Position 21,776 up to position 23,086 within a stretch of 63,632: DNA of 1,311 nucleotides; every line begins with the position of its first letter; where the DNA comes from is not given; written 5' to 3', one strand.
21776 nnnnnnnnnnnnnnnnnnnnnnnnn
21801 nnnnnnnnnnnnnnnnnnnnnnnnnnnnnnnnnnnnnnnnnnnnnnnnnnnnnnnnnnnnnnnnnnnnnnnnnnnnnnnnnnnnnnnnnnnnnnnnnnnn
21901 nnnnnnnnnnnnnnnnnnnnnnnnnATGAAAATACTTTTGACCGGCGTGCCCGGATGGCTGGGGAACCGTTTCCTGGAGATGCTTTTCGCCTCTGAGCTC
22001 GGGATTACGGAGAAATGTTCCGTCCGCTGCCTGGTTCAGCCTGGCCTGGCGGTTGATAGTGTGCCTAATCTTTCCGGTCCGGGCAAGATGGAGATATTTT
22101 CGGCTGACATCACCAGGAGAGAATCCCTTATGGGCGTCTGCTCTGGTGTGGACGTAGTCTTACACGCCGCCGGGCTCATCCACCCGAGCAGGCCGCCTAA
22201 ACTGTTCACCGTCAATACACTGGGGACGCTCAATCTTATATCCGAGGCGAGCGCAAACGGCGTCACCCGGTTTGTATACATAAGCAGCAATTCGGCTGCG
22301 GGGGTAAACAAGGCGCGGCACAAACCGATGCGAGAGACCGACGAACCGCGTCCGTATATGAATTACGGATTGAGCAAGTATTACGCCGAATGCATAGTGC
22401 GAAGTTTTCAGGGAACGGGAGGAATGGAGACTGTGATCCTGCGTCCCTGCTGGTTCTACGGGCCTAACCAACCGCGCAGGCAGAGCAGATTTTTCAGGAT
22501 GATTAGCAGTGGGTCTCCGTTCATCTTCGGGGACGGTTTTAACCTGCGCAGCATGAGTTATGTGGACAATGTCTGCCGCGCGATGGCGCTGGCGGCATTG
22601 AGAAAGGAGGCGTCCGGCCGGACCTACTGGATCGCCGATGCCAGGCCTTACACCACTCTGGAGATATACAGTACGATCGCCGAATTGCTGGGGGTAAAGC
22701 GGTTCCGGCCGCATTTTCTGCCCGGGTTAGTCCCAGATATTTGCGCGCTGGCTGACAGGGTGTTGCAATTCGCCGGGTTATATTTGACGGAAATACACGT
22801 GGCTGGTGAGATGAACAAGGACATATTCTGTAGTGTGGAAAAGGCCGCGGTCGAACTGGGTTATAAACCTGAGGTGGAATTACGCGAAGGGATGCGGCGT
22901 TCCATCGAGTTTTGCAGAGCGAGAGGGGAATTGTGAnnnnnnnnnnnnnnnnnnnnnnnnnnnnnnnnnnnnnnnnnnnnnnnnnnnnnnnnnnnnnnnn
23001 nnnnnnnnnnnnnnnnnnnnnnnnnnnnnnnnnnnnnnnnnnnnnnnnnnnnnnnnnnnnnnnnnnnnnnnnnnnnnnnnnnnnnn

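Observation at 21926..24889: DPPR-synthase-like UbiA enzyme plus two SDRs next to GT-C genes: a decaprenyl-phospho-pentose style donor pathway outside Actinobacteria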

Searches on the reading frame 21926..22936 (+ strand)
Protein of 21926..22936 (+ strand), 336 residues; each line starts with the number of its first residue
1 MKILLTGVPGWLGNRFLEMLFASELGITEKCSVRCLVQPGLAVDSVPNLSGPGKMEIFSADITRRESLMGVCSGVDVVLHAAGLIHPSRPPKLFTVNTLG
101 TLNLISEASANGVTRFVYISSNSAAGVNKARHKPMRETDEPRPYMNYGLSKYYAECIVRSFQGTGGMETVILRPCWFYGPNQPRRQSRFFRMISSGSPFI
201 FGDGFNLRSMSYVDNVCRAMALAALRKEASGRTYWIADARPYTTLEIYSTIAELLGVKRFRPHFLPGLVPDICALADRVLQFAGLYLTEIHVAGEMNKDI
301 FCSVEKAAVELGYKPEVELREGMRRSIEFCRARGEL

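Call 7: search_protein_families(library=pfam, proteins=[window:21926-22936:+])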
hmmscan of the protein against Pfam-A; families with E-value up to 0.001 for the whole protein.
window:21926-22936:+ (336 aa): 7 families
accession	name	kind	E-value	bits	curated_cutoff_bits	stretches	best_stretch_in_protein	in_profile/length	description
PF01370.27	Epimerase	-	6.2e-32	111.4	20.9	1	3-236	1-239/240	NAD dependent epimerase/dehydratase family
PF01073.25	3Beta_HSD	-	7.2e-28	97.8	22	1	5-260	2-273/280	3-beta hydroxysteroid dehydrogenase/isomerase family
PF16363.11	GDP_Man_Dehyd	-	1.6e-20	74.3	27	1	4-325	1-331/332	GDP-mannose 4,6 dehydratase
PF07993.18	NAD_binding_4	-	1.6e-11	44.3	20.1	1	66-178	80-208/258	Male sterility protein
PF04321.23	RmlD_sub_bind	-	2.2e-10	40.5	27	1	1-257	1-233/287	RmlD substrate binding domain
PF13460.12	NAD_binding_10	-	2.4e-09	37.8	27.2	1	44-180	30-149/184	NAD(P)H-binding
PF02719.21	Polysacc_synt_2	-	4e-06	26.7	20.2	1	57-125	58-132/293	Polysaccharide biosynthesis protein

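Call 9: search_protein_families(library=ncbifam, proteins=[window:21926-22936:+], max_evalue=0.01)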
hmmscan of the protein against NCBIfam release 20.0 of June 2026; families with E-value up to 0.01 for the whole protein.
window:21926-22936:+ (336 aa): 23 families
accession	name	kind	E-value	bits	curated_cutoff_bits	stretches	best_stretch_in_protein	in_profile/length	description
TIGR01181.1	dTDP_gluc_dehyt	equivalog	3.5e-22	78.9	365.1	1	2-330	1-311/321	dTDP-glucose 4,6-dehydratase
TIGR03466.1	HpnA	hypoth_equivalog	3.5e-22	78.7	367.65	1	1-335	1-326/327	hopanoid-associated sugar epimerase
NF042422.1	oxyalk_red_OleD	equivalog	9e-22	77.9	580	1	1-327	1-325/329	2-alkyl-3-oxoalkanoate reductase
NF042423.1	oxyalk_red_Shew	equivalog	9.4e-20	70.9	580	1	2-325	10-330/331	2-alkyl-3-oxoalkanoate reductase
TIGR04180.1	EDH_00030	hypoth_equivalog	6.2e-19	68.2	475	1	3-257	1-258/297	NAD-dependent 4,6-dehydratase LegB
TIGR01746.1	Thioester-redct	subfamily_domain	5.2e-14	52.2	213.35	1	74-179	88-197/371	thioester reductase domain-containing protein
NF041293.1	G6PDh_Azf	equivalog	2.6e-12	46.7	400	1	3-173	5-178/252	NAD-dependent glucose-6-phosphate dehydrogenase Azf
TIGR01179.1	galE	equivalog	3.5e-12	45.8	262.3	1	2-173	1-172/332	UDP-glucose 4-epimerase GalE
NF052578.1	StrlDmthSdmBMthl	equivalog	4.8e-11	43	600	1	1-280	1-270/328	sterol demethylase protein SdmB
TIGR01214.1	rmlD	equivalog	6.3e-10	38.6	224.05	1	2-182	1-155/285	dTDP-4-dehydrorhamnose reductase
NF007582.0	PRK10217.1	equivalog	2.1e-09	36.9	698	1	109-330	122-331/355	dTDP-glucose 4,6-dehydratase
NF011728.1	PRK15181.1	equivalog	4.9e-09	35.6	760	1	3-239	18-266/348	Vi polysaccharide biosynthesis UDP-N-acetylglucosaminuronic acid C-4 epimerase TviC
NF043036.1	ErythonDh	equivalog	1.7e-07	30.7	325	1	1-174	1-177/321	D-erythronate dehydrogenase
NF007490.0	PRK10084.1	subfamily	2.1e-07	30.2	649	1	135-256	155-278/361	dTDP-glucose 4,6-dehydratase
NF058621.1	DiazavRedAvaA7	equivalog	1.7e-06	27.9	400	1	1-323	1-301/304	3-diazoavenalumate denitrifying reductase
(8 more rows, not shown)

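Call 31: search_solved_structures(query=window:21926-22936:+, max_evalue=0.00001)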
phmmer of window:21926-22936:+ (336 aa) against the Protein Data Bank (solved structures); distinct sequences matched with E-value up to 0.00001: 45.
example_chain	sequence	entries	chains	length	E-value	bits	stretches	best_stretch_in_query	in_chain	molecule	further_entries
1r6d_A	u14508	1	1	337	1.3e-20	76.9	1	1-257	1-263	TDP-glucose-4,6-dehydratase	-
4zrm_A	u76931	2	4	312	6.4e-20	74.7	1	2-263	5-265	UDP-glucose 4-epimerase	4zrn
1r66_A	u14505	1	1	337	6.4e-20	74.7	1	1-257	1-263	TDP-glucose-4,6-dehydratase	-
8vr2_A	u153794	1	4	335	1.5e-18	70.1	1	53-258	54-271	NAD-dependent epimerase/dehydratase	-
6kv9_A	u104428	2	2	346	5.2e-17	65.1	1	3-258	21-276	MoeE5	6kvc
7ys8_A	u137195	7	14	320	1.6e-15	60.2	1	1-271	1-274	UDP-glucose 4-epimerase | UDP-glucose 4-epimerase along with EC 5.1.3.2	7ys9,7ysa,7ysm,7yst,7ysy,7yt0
4id9_A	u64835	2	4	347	2.8e-14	56.1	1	50-175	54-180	SHORT-CHAIN DEHYDROGENASE/REDUCTASE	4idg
3ru7_A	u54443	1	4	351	3.7e-14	55.7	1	4-245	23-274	WbgU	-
3ru9_A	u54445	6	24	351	3.8e-14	55.7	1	4-245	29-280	WbgU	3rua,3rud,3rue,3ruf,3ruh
3ruc_A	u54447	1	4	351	3.9e-14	55.7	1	4-245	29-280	WbgU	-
3lu1_A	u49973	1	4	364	4.5e-14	55.5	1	4-245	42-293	WbgU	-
6zl6_A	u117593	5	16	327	2.9e-13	52.8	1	1-265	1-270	Epimerase domain-containing protein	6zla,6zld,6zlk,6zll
8shh_A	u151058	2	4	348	7.7e-13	51.4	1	3-256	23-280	dTDP-glucose 4,6-dehydratase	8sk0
6zlj_A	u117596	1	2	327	1e-12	51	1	1-265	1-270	Epimerase domain-containing protein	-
1sb8_A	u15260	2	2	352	5.3e-12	48.6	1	4-238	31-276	wbpP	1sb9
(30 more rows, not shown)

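Call 87: search_dna_similar(query=window:21926-22936:+, collection=plasmids, mode=protein, max_rows=10, max_evalue=1e-20)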
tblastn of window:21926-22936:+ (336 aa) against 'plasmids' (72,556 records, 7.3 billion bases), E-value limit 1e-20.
Records with a match: 15; places in all: 15; records where one place covers at least 80% of the query: 11.
Best place of each record, by identity: <60% 15.
By first word of the organism name: Rhizobium 6; Sinorhizobium 4; Mesorhizobium 3; Streptomyces 1; Pseudomonas 1.
By predicted mobility (MOB-suite, as given by PLSDB): non-mobilizable 8; conjugative 7.
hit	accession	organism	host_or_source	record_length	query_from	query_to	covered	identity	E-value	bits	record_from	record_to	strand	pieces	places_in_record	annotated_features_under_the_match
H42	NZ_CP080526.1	Mesorhizobium sp. AR07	Oxytropis sp.,Cell culture,root nodule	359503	3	335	99%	41.7%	4e-71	247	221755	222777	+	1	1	NAD-dependent epimerase/dehydratase family protein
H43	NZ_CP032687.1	Rhizobium sp. CCGE531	Phaseolus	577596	3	335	99%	41.7%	3e-67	235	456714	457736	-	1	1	NAD(P)-dependent oxidoreductase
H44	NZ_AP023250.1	Mesorhizobium sp. 131-2-5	Lotus japonicus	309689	3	335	99%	41.1%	9e-69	240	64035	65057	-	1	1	NAD(P)-dependent oxidoreductase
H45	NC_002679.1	Mesorhizobium japonicum MAFF 303099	-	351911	3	335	99%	41.1%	1e-68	239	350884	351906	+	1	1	none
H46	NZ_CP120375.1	Sinorhizobium garamanticum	Argyrolobium uniflorum,Cell culture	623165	3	335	99%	40.6%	9e-70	243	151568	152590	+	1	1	NAD(P)-dependent oxidoreductase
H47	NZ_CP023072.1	Sinorhizobium fredii CCBAU 83666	G.max,nodule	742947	3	335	99%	40.3%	5e-66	232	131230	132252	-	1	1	NAD(P)-dependent oxidoreductase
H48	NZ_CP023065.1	Sinorhizobium sp. CCBAU 05631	G.max,nodule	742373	3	335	99%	40.1%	1e-66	234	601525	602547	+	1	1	NAD(P)-dependent oxidoreductase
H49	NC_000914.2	Sinorhizobium fredii NGR234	-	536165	3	335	99%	39.8%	3e-66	233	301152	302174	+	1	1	NAD(P)-dependent oxidoreductase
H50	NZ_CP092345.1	Rhizobium gallicum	Phaseolus vulgaris,Cell culture,nodule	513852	3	335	99%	39.7%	6e-63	223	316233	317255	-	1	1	NAD(P)-dependent oxidoreductase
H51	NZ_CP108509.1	Streptomyces sp. NBC_01237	-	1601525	1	331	99%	27.9%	3e-26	117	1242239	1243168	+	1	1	none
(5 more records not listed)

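Call 95: search_protein_representatives(protein=window:21926-22936:+)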
Query: 336 residues. Proteins with E-value up to 0.001 (for the whole library): 46006; up to 1e-10: 12018; up to 1e-30: 180. The best 150 are listed.
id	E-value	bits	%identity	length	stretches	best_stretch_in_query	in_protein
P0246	7.2e-99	347.4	58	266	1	74-335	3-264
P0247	5.3e-98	344.5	51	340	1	2-331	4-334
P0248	4.1e-96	338.3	49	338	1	4-334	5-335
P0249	8.1e-85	301.2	45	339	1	1-332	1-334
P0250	6.4e-82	291.6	47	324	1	1-333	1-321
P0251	3.3e-81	289.3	48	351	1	1-334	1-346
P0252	2.9e-80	286.2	46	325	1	1-332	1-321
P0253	4.4e-77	275.7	45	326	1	2-335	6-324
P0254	8.4e-77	274.8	45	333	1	4-326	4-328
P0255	2.3e-74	266.8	49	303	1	65-335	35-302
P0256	3.9e-74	266.0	48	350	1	4-335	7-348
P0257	5.2e-71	255.8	44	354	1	2-334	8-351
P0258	6.1e-71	255.6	44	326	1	2-333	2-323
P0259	3.5e-69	249.8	44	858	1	3-334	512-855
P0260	5.0e-69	249.3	45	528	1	3-334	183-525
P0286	1.0e-57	212.1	37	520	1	2-334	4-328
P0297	1.2e-53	198.7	31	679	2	3-315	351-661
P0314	6.8e-49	183.1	34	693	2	3-322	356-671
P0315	1.1e-48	182.4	39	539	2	79-275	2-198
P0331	4.8e-43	163.9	37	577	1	3-330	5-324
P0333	1.5e-42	162.2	37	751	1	3-330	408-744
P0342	1.4e-41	159.1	39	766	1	4-269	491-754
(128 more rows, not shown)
